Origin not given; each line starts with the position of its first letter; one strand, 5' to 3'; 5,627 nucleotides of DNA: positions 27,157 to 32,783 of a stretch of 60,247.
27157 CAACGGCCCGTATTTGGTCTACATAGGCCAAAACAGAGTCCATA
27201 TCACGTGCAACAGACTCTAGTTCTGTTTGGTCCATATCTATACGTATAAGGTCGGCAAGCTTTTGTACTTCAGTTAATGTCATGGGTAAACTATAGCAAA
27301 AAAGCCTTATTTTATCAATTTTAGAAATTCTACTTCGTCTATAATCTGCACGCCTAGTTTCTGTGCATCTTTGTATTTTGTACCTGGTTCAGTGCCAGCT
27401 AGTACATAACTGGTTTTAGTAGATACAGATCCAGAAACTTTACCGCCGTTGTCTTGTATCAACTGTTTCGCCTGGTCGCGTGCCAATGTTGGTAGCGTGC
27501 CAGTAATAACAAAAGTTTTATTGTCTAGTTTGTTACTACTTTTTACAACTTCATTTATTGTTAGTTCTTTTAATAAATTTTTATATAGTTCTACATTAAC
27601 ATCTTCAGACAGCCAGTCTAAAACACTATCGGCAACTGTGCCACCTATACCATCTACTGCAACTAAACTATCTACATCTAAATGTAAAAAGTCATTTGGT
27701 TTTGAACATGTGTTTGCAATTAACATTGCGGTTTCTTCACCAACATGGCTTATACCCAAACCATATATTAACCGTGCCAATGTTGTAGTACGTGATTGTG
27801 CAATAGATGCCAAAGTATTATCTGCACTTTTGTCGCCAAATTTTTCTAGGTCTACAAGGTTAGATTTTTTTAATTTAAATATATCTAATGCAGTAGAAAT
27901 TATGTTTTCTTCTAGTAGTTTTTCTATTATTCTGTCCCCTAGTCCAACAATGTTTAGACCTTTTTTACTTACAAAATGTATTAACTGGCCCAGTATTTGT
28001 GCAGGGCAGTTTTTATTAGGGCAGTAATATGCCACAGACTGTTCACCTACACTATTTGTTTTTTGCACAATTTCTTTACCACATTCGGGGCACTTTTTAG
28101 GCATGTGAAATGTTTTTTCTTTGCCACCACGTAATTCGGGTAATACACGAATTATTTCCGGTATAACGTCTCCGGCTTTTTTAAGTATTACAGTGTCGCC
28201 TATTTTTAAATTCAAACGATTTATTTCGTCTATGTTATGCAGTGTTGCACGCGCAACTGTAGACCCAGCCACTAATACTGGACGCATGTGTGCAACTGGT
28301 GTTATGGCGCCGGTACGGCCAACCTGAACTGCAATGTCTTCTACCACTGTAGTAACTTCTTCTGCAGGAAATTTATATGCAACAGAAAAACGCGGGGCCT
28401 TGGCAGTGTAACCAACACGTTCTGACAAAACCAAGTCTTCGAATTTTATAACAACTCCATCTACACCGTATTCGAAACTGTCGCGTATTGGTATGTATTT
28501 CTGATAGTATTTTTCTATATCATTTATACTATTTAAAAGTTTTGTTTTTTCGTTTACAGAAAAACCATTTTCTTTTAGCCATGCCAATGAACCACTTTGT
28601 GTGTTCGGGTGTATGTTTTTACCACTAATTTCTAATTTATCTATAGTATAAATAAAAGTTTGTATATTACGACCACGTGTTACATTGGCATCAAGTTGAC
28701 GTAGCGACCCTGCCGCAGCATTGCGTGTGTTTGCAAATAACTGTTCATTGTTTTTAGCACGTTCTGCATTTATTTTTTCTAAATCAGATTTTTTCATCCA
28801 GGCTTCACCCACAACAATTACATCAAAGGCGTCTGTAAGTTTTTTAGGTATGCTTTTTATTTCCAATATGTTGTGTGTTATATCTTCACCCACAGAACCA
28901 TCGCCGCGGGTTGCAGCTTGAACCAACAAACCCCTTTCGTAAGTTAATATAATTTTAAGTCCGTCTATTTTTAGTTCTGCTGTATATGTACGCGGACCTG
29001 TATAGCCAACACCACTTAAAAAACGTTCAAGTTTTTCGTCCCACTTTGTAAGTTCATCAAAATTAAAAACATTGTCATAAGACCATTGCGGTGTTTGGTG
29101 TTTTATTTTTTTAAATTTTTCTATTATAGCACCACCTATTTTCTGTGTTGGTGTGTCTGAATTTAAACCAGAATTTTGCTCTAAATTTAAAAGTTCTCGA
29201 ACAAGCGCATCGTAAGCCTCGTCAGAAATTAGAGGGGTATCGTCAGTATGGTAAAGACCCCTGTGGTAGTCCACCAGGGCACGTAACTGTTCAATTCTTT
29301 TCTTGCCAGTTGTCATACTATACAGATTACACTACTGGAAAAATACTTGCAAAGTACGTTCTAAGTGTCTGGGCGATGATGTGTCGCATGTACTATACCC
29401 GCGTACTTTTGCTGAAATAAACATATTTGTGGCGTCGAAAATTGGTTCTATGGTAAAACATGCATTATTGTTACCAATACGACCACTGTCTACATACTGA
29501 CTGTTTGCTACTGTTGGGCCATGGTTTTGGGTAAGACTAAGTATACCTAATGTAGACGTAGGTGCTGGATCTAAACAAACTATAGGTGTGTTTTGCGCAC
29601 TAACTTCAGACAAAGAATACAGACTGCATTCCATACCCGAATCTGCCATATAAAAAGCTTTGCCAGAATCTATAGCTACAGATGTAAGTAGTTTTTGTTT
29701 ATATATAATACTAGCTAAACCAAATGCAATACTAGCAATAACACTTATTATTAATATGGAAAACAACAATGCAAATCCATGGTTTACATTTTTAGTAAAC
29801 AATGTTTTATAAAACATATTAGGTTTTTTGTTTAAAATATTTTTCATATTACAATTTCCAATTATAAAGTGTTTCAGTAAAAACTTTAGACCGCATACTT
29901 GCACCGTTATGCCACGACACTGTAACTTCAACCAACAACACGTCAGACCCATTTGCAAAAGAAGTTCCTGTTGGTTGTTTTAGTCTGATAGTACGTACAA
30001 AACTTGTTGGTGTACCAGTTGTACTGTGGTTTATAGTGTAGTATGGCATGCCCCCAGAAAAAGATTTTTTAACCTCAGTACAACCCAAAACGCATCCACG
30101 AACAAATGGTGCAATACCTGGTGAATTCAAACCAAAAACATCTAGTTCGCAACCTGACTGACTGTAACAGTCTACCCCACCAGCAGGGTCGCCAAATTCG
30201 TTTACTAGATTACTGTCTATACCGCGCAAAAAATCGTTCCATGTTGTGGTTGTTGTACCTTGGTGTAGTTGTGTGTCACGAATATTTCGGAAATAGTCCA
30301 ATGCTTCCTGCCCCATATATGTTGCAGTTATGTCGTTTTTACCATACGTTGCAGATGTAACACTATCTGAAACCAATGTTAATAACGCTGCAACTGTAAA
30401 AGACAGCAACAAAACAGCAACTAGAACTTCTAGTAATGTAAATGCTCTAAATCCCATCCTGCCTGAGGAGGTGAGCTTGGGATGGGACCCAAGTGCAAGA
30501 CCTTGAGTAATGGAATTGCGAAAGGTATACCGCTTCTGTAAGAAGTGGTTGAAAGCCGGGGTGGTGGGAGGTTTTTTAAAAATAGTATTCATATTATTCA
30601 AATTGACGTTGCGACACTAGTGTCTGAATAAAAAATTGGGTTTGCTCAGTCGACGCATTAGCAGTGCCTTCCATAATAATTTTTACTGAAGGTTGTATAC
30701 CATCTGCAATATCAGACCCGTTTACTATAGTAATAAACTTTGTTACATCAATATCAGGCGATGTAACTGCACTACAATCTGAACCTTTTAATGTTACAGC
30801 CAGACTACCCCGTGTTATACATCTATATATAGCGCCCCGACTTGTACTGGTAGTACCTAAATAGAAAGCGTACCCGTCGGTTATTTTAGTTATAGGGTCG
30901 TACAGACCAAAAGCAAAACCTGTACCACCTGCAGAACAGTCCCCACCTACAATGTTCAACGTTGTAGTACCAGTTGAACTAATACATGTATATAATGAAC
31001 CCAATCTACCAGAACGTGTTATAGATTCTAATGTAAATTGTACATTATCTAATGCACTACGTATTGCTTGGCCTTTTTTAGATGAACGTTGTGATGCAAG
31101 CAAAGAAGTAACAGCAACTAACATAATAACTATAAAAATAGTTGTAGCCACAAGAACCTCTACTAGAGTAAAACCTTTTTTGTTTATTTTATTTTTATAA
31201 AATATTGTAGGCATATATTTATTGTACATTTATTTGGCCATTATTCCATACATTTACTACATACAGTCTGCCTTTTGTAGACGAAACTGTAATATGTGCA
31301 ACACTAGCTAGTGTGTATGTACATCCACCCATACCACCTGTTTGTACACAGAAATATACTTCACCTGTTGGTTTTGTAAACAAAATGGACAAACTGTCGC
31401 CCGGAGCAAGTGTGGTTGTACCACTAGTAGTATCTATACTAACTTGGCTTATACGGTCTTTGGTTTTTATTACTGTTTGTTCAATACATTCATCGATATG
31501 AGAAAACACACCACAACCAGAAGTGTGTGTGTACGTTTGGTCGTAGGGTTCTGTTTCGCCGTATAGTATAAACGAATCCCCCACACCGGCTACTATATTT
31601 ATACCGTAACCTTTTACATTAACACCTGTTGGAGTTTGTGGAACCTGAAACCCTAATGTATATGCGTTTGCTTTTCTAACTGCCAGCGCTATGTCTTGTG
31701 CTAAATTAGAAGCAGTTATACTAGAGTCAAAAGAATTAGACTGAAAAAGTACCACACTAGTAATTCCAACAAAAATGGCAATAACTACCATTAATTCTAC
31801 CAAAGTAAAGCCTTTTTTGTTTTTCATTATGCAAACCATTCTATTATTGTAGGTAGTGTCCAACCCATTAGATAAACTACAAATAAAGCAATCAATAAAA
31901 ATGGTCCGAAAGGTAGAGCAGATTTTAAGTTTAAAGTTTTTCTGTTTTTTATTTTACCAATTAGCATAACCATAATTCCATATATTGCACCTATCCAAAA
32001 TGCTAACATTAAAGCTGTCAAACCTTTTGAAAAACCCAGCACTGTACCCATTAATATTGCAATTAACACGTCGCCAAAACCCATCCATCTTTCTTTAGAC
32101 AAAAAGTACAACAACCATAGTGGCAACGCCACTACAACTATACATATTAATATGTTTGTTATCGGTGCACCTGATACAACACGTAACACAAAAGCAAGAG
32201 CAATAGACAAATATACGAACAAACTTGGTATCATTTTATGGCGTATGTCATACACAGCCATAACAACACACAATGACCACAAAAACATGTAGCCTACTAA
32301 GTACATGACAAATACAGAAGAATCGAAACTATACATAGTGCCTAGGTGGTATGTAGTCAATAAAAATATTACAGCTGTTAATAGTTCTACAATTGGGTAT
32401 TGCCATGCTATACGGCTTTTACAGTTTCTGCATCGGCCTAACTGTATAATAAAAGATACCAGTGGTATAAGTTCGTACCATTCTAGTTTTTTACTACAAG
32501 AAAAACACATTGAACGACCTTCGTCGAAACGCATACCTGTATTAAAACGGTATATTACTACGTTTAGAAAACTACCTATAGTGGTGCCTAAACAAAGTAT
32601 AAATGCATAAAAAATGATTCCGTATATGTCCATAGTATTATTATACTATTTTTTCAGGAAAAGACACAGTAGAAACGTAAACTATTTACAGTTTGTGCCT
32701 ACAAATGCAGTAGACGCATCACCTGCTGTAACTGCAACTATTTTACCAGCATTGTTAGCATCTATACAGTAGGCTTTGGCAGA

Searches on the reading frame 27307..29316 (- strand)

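Call 15: search_protein_families(library=ncbifam, max_evalue=0.001, proteins=[window:27307-29316:-])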
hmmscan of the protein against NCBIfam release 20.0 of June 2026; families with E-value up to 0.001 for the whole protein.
window:27307-29316:- (669 aa): 8 families
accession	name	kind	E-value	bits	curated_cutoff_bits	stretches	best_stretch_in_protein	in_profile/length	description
NF005932.1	PRK07956.1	equivalog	3e-233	776.1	369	1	6-668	1-664/664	NAD-dependent DNA ligase LigA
TIGR00575.1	dnlj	equivalog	9.7e-218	724.7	444.45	1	11-663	1-651/652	NAD-dependent DNA ligase LigA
NF010931.0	PRK14351.1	equivalog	2.7e-162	541.8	1051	1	5-668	33-682/692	NAD-dependent DNA ligase LigA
NF010930.0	PRK14350.1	equivalog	7.8e-119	397.9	652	1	6-660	7-657/669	NAD-dependent DNA ligase LigA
NF005987.0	PRK08097.1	equivalog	8.6e-51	173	498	1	6-588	32-558/562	NAD-dependent DNA ligase LigB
NF047932.1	antiphage_GapS2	exception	9.4e-09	35.7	330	1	584-659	109-187/189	anti-phage protein GapS2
NF004844.0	PRK06195.1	equivalog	3.6e-07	29.9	373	1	593-646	217-270/309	DNA polymerase III subunit epsilon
NF011481.0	PRK14890.1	equivalog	0.00048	20.1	61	1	408-434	29-55/61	putative Zn-ribbon RNA-binding protein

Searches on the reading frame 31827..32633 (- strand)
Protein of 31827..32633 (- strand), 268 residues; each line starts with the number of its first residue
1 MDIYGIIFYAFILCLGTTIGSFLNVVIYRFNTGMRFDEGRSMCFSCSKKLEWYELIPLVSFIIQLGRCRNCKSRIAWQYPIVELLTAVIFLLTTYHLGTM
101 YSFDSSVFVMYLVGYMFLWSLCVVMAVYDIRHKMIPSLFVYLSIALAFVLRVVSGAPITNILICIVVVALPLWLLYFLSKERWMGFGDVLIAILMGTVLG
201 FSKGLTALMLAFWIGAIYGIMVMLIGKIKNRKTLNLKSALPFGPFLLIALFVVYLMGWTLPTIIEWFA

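Call 87: search_protein_families(library=pfam, max_evalue=0.001, proteins=[window:31827-32633:-])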
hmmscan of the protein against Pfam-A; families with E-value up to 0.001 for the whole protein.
window:31827-32633:- (268 aa): 2 families
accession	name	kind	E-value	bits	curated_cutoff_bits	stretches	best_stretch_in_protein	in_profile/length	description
PF06750.18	A24_N_bact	-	2.1e-29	101.9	23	1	15-96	2-83/84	Bacterial Peptidase A24 N-terminal domain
PF01478.23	Peptidase_A24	-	1.2e-11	45.4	26.5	1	116-220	1-104/104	Type IV leader peptidase family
